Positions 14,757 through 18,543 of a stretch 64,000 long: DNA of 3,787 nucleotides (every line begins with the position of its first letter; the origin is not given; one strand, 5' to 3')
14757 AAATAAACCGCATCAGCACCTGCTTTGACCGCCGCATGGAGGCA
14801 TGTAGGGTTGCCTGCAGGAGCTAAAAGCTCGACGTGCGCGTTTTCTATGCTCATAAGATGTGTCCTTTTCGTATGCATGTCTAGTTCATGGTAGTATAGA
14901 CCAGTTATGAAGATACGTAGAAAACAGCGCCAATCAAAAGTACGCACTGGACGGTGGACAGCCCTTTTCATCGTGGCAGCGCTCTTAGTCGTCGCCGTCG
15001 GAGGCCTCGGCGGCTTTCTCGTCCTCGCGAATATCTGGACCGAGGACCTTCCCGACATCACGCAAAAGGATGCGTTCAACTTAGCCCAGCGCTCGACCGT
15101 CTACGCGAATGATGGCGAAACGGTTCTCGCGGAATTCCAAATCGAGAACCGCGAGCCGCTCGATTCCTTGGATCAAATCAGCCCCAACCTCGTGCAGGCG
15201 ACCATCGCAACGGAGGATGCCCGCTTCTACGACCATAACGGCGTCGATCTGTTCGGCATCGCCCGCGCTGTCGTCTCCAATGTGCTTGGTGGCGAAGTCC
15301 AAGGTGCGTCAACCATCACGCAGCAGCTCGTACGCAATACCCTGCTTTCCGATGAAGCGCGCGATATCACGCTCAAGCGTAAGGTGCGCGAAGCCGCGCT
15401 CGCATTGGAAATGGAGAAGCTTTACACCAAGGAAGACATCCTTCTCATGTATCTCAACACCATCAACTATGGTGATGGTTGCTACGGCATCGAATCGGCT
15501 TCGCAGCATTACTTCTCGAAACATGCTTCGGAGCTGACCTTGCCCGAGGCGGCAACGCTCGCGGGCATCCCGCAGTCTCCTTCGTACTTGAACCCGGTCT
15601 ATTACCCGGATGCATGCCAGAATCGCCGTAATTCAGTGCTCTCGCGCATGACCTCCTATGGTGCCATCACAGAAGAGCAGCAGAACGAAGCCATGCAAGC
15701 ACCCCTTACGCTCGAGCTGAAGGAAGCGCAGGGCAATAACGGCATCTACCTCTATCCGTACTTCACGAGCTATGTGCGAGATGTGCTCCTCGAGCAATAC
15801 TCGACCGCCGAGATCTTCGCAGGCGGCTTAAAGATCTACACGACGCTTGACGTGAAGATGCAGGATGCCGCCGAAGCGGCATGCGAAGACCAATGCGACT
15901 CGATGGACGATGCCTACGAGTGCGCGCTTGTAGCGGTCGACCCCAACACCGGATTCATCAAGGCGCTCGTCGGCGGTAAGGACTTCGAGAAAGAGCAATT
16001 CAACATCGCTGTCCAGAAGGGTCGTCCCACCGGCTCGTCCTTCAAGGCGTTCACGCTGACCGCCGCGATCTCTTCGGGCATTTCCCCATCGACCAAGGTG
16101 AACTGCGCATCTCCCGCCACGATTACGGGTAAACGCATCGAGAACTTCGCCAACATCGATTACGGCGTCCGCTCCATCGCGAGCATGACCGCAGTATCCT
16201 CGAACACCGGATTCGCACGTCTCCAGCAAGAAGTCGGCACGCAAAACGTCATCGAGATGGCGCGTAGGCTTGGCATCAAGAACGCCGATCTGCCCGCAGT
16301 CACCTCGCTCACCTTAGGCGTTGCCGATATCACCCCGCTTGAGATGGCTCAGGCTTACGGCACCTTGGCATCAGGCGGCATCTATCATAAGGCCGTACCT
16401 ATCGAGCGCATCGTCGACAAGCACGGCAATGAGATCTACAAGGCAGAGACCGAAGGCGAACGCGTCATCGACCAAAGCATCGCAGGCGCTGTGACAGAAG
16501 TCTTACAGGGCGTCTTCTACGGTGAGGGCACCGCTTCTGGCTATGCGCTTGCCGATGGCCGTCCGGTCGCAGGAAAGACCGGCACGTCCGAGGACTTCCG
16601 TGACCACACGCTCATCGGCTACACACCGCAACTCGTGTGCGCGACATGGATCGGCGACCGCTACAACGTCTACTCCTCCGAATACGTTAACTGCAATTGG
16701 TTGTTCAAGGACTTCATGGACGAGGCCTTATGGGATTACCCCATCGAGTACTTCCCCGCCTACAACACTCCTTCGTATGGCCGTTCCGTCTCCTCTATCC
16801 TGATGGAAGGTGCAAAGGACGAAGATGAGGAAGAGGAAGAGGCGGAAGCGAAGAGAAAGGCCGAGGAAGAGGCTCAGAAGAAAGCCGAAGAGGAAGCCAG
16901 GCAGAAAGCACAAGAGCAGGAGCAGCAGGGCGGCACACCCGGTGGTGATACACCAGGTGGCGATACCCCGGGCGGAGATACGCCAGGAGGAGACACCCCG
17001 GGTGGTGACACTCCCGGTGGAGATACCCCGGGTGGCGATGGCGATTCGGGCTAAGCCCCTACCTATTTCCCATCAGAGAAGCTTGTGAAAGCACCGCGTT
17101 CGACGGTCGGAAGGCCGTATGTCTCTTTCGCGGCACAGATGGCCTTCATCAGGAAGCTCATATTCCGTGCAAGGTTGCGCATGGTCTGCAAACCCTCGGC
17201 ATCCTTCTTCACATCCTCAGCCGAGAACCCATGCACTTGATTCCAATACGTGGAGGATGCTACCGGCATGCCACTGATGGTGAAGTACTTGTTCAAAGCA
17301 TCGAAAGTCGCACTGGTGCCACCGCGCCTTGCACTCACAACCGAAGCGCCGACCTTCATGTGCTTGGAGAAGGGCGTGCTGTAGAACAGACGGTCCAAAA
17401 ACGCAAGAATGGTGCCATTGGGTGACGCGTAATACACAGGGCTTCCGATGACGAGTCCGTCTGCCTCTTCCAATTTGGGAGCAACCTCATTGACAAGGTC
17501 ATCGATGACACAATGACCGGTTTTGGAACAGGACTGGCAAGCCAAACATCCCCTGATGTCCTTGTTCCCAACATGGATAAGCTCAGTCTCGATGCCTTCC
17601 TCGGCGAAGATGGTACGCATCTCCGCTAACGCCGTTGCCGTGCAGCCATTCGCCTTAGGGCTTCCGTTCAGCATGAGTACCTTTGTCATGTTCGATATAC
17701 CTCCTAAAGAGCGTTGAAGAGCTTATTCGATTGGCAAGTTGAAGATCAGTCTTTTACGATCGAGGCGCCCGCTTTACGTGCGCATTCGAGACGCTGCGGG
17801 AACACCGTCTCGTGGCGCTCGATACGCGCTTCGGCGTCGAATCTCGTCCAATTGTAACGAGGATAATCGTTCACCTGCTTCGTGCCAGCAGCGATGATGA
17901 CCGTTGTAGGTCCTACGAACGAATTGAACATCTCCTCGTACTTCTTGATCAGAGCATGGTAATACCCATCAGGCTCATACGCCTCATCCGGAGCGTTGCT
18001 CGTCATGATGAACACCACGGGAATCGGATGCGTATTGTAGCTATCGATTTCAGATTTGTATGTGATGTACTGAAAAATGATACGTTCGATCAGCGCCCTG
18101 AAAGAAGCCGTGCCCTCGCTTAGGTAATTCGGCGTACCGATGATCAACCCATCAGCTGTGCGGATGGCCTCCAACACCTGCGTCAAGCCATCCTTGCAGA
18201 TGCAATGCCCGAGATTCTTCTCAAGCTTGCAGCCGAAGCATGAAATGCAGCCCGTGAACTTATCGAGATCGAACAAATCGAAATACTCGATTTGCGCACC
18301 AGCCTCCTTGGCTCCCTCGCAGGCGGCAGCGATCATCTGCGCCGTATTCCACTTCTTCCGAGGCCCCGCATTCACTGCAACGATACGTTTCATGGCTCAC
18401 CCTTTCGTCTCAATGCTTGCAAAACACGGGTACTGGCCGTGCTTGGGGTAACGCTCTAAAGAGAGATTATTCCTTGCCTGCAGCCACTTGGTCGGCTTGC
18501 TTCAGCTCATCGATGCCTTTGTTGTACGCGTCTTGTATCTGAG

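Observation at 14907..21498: Two convergent class-A PBP paralogues ending in the same charged-helix plus (GGDTP)n module, forming an inverted DNA repeat around a 2-kb segment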

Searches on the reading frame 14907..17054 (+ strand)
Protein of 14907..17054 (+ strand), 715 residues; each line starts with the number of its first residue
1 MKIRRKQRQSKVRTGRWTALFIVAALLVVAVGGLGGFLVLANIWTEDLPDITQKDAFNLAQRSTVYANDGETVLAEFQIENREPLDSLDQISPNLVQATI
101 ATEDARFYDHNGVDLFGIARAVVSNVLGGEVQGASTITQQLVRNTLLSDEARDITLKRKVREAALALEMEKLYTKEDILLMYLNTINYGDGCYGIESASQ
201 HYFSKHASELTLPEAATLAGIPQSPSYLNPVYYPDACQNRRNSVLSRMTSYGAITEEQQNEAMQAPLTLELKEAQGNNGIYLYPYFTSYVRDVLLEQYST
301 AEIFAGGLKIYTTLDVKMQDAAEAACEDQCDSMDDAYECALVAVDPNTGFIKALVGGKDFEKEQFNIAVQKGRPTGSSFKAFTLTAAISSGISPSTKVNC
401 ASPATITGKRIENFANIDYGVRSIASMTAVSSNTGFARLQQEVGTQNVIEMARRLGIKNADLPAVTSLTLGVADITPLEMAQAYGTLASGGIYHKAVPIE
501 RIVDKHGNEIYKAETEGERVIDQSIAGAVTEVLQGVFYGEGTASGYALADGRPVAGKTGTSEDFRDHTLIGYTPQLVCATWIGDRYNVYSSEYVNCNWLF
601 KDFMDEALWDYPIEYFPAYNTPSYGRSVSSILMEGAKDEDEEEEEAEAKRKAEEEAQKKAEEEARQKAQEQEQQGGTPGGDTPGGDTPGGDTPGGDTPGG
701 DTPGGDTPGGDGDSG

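Call 4: search_protein_families(library=pfam, proteins=[window:14907-17054:+])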
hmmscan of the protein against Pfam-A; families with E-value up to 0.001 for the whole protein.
window:14907-17054:+ (715 aa): 2 families
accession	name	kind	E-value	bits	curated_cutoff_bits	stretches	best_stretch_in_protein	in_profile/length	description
PF00912.28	Transgly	-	2.6e-62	209.8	27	1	72-248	3-177/178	Transglycosylase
PF00905.27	Transpeptidase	-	9.6e-29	101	22.1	1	340-573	2-265/299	Penicillin binding protein transpeptidase domain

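Call 5: search_protein_families(library=ncbifam, proteins=[window:14907-17054:+])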
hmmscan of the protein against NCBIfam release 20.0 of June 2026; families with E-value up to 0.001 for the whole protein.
window:14907-17054:+ (715 aa): 17 families
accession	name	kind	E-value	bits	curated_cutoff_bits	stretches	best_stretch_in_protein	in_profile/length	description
TIGR02074.1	PBP_1a_fam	subfamily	3e-148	495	508.75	1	87-607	6-532/535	PBP1A family penicillin-binding protein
NF051885.1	tranpepglycosPbpC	equivalog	6.1e-127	424.8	900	1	11-619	2-605/632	multimodular transpeptidase-transglycosylase PbpC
NF038276.1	strep_PBP2A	exception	1.8e-94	317.4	1100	1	61-666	76-686/716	penicillin-binding protein PBP2A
TIGR02071.1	PBP_1b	equivalog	6.9e-94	315.4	717.75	1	87-587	151-660/729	penicillin-binding protein 1B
NF008643.0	PRK11636.1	equivalog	1.5e-91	308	1263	2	23-329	9-306/850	peptidoglycan glycosyltransferase/peptidoglycan DD-transpeptidase MrcA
TIGR02073.1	PBP_1c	equivalog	1.9e-83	281.3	494.2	1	61-584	9-517/728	penicillin-binding protein 1C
NF038272.1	strep_PBP1A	exception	4.6e-83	279.6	1075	1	17-568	10-565/658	penicillin-binding protein PBP1A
NF007061.0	PRK09506.1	equivalog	2.2e-72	244.1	1120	1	94-587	222-724/825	bifunctional glycosyl transferase/transpeptidase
NF038274.1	strep_PBP1B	exception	3.6e-62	210.7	1225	2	62-231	62-233/745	penicillin-binding protein PBP1B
NF011423.0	PRK14850.1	equivalog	4.9e-62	210.4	1275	1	93-587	167-670/764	penicillin-binding protein 1b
NF008414.0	PRK11240.1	equivalog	1.1e-46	159.3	1121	1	82-583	64-537/774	peptidoglycan glycosyltransferase PbpC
TIGR02070.1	mono_pep_trsgly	equivalog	5.7e-41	140.5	182.65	1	82-250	54-220/224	monofunctional biosynthetic peptidoglycan transglycosylase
NF010008.0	PRK13481.1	equivalog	1.7e-36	125.9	270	1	78-264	75-265/269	glycosyltransferase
TIGR03423.1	pbp2_mrdA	equivalog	8.4e-29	100.6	455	3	471-565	433-530/593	penicillin-binding protein 2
TIGR02214.1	spoVD_pbp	equivalog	3.7e-16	58.6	688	2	307-457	210-370/636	stage V sporulation protein D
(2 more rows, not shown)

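Call 24: list_cluster_members(proteins=[window:14907-17051:+, window:19021-21498:-])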
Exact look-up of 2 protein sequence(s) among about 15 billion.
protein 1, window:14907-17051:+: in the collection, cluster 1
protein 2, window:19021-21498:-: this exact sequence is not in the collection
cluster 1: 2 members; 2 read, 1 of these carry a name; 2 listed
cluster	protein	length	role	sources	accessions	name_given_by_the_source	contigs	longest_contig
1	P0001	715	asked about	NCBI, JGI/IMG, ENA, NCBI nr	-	-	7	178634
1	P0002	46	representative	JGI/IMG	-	hypothetical protein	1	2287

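Call 32: find_encoding_contigs(protein=P0001, flank=8000, max_places=10)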
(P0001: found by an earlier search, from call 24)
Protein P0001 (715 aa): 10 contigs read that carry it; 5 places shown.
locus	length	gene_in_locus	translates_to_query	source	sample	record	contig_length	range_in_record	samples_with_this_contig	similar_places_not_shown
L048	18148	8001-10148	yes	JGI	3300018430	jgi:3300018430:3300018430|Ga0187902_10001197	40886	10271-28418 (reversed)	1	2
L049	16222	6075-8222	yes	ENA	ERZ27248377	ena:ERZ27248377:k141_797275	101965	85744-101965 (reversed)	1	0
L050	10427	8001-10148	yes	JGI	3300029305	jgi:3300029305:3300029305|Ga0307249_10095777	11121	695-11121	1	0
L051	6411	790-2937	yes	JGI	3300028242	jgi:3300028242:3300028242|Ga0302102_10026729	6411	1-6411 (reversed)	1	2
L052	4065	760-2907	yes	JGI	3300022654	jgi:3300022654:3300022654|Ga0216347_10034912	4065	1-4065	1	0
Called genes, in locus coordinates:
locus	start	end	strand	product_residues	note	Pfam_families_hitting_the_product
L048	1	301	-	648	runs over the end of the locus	PF08206:OB_RNB (weak), PF17876:CSD2, PF00773:RNB, PF00575:S1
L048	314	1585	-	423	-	PF17820:PDZ_6 (weak), PF03572:Peptidase_S41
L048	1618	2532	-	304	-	PF18075:FtsX_ECD, PF02687:FtsX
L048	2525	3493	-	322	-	PF02463:SMC_N (faint), PF00005:ABC_tran, PF13304:AAA_21 (faint)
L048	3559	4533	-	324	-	PF02779:Transket_pyr, PF02780:Transketolase_C, PF22613:Transketolase_C_1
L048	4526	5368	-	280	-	PF00456:Transketolase_N, PF13292:DXP_synthase_N, PF09364:XFP_N (weak), PF00676:E1_dh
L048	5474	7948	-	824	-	PF01136:Peptidase_U32, PF12392:DUF3656, PF01136:Peptidase_U32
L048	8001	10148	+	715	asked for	PF00912:Transgly, PF00905:Transpeptidase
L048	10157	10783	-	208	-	PF03358:FMN_red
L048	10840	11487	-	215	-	PF02525:Flavodoxin_2, PF03358:FMN_red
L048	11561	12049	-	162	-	-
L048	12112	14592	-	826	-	-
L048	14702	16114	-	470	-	PF00206:Lyase_1, PF14698:ASL_C2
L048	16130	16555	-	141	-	PF01316:Arg_repressor, PF02863:Arg_repressor_C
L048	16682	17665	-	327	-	PF00535:Glycos_transf_2, PF13641:Glyco_tranf_2_3 (faint)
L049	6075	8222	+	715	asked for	PF00912:Transgly, PF00905:Transpeptidase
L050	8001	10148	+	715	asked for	PF00912:Transgly, PF00905:Transpeptidase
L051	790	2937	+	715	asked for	PF00912:Transgly, PF00905:Transpeptidase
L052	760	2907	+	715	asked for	PF00912:Transgly, PF00905:Transpeptidase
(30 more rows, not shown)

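Call 39: find_related_loci(query=window:14907-17051:+, collection=genome_contigs, flank=6000)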
Query window:14907-17051:+ (715 aa) in genome_contigs; peptide patterns used: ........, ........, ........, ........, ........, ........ (x = any residue, [..] = any of these).
431 stretches matched a pattern; 374 encode a relative of the query (tblastn E <= 1e-3); the best 80 are kept; 80 distinct loci.
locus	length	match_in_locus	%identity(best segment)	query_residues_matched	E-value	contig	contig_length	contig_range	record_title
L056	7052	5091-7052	96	1-655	0e+0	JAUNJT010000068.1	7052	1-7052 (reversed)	MAG: Eggerthellaceae bacterium isolate S2M_St_28 NODE_1896_length_7052_cov_6.867515, whole genome shotgun sequence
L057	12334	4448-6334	54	1-624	0e+0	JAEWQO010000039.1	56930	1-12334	MAG: Actinomycetes bacterium isolate OH_SBrB_24 k127_7656, whole genome shotgun sequence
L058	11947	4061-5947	54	1-624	0e+0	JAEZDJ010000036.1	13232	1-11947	MAG: Actinomycetes bacterium isolate OH_CBrB_283 k127_2208967, whole genome shotgun sequence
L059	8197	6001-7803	50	19-624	0e+0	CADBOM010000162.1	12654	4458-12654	MAG: uncultured Coriobacteriaceae bacterium isolate RUG14153 genome assembly, contig: RUG14153_asm_162, whole genome sho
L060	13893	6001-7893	43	6-624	4e-152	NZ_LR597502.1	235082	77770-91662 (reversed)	Enorma burkinafasonensis strain Marseille-P9525, whole genome shotgun sequence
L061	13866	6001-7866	43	1-608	3e-148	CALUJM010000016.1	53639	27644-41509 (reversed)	MAG: uncultured Atopobiaceae bacterium isolate BRZ_MD__bin10 genome assembly, contig: BRZ_MD__NODE_632_length_53639_cov_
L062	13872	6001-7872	42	1-608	1e-141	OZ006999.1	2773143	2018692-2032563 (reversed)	MAG: uncultured Atopobiaceae bacterium isolate 6730_HET_VAC_s3.ctg000004l_hifiasm_large MAG genome assembly, chromosome:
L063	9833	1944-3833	43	1-617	1e-140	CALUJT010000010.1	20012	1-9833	MAG: uncultured Atopobiaceae bacterium isolate BRZ_LR__bin45 genome assembly, contig: BRZ_LR__NODE_2243_length_20012_cov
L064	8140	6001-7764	44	1-583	1e-139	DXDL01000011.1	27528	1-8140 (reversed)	MAG TPA_asm: Candidatus Olsenella avicola isolate CHK1-7693 CHK1__C46584_L27528_SAMEA104467480, whole genome shotgun seq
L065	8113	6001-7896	42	1-618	7e-148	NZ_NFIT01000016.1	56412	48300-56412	Olsenella sp. An293 An293_contig_16, whole genome shotgun sequence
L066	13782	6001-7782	43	1-587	1e-135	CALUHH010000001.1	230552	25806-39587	MAG: uncultured Atopobiaceae bacterium isolate BRZ_NT__bin22 genome assembly, contig: BRZ_NT__NODE_67_length_230552_cov_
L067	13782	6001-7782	42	16-616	1e-116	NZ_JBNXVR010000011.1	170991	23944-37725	Leptolyngbya sp. AN02str NODE_11_length_170991_cov_45.098201, whole genome shotgun sequence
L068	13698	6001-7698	40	26-583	1e-109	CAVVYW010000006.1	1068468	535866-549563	MAG: uncultured Solirubrobacterales bacterium isolate MFD05454.bin.1.313 genome assembly, contig: contig_18316, whole ge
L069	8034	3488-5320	37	4-616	2e-109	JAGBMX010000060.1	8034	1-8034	MAG: Selenomonadaceae bacterium isolate RGIG9261 Water_deer_Rumen.Co__c320450, whole genome shotgun sequence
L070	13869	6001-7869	36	4-616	5e-109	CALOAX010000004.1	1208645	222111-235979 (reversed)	MAG: Desulfolunaceae bacterium isolate LOGT_bin.0083 genome assembly, contig: contig_3529, whole genome shotgun sequence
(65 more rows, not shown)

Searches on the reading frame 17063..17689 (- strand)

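Call 4: search_protein_families(library=pfam, proteins=[window:17063-17689:-])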
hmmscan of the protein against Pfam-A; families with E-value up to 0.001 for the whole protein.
window:17063-17689:- (208 aa): 2 families
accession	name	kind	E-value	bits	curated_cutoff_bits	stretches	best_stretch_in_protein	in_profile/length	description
PF03358.20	FMN_red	-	2.8e-27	95.6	24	1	2-150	1-146/152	NADPH-dependent FMN reductase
PF02525.22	Flavodoxin_2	-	0.00033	20.9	27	1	2-125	1-137/198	Flavodoxin-like fold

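Call 5: search_protein_families(library=ncbifam, proteins=[window:17063-17689:-])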
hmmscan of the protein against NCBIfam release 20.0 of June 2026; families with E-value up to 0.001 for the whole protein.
window:17063-17689:- (208 aa): 3 families
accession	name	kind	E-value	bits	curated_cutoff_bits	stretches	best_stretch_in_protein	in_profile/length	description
TIGR03567.1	FMN_reduc_SsuE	equivalog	8.4e-10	38.8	164.05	1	3-101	1-91/171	NADPH-dependent FMN reductase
NF007859.0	PRK10569.1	equivalog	2.2e-06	27.6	225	1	3-101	2-92/191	NADPH-dependent FMN reductase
TIGR03566.1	FMN_reduc_MsuE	equivalog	0.00089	19.1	212.5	0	6-101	4-94/174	FMN reductase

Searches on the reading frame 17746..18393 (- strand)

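Call 4: search_protein_families(library=pfam, proteins=[window:17746-18393:-])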
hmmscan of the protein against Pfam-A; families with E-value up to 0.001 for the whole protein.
window:17746-18393:- (215 aa): 2 families
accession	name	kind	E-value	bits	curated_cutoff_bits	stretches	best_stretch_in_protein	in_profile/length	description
PF03358.20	FMN_red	-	4.7e-14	52.7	24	1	3-107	2-98/152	NADPH-dependent FMN reductase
PF02525.22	Flavodoxin_2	-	2.2e-11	44.3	27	1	2-161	1-166/198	Flavodoxin-like fold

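Call 5: search_protein_families(library=ncbifam, proteins=[window:17746-18393:-])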
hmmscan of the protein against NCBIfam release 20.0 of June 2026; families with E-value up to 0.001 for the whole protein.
window:17746-18393:- (215 aa): 0 families
